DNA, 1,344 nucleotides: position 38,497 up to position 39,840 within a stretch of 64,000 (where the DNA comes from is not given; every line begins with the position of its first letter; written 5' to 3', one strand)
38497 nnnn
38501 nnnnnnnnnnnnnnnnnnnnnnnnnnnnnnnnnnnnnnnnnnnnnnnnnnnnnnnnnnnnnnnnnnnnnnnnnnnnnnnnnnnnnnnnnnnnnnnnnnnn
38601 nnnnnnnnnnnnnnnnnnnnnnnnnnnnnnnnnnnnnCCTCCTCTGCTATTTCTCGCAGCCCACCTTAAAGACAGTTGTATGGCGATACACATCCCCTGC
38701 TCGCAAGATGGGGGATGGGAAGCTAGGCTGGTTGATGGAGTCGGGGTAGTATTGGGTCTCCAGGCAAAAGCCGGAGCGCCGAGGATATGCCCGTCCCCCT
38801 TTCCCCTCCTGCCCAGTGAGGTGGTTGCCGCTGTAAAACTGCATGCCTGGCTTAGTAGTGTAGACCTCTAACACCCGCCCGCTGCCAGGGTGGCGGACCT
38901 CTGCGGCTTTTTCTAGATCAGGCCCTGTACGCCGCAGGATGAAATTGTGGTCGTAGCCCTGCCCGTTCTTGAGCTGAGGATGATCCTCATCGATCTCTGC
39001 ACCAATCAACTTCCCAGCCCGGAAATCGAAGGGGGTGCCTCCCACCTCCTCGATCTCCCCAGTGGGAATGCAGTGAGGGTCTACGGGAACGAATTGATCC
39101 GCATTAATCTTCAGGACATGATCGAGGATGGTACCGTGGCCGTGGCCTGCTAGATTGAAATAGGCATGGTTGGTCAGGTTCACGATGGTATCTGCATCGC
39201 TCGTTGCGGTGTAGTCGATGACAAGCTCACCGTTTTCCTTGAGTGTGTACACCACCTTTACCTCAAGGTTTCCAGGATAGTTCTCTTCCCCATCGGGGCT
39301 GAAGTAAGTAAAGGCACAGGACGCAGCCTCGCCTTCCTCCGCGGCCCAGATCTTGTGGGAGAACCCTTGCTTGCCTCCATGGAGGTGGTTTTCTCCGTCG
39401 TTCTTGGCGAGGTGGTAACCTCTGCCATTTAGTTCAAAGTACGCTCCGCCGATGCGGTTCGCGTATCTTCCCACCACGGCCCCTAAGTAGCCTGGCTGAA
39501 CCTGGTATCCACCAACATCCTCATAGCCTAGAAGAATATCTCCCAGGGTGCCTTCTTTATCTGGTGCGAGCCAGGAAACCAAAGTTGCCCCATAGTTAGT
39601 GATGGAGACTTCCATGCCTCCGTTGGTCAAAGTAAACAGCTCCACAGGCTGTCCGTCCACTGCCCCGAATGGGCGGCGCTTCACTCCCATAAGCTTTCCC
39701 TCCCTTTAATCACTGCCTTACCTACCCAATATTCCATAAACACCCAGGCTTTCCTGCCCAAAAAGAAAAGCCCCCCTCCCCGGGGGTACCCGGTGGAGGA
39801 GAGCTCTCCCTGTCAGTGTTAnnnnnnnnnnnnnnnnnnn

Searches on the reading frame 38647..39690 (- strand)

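Call 30: search_protein_families(library=pfam, proteins=[window:38647-39690:-], max_evalue=0.00001)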
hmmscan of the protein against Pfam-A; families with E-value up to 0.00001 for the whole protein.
window:38647-39690:- (347 aa): 1 family
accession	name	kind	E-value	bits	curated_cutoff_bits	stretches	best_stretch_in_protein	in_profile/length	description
PF01263.26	Aldose_epim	-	2.7e-94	316.4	27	1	18-342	2-299/299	Aldose 1-epimerase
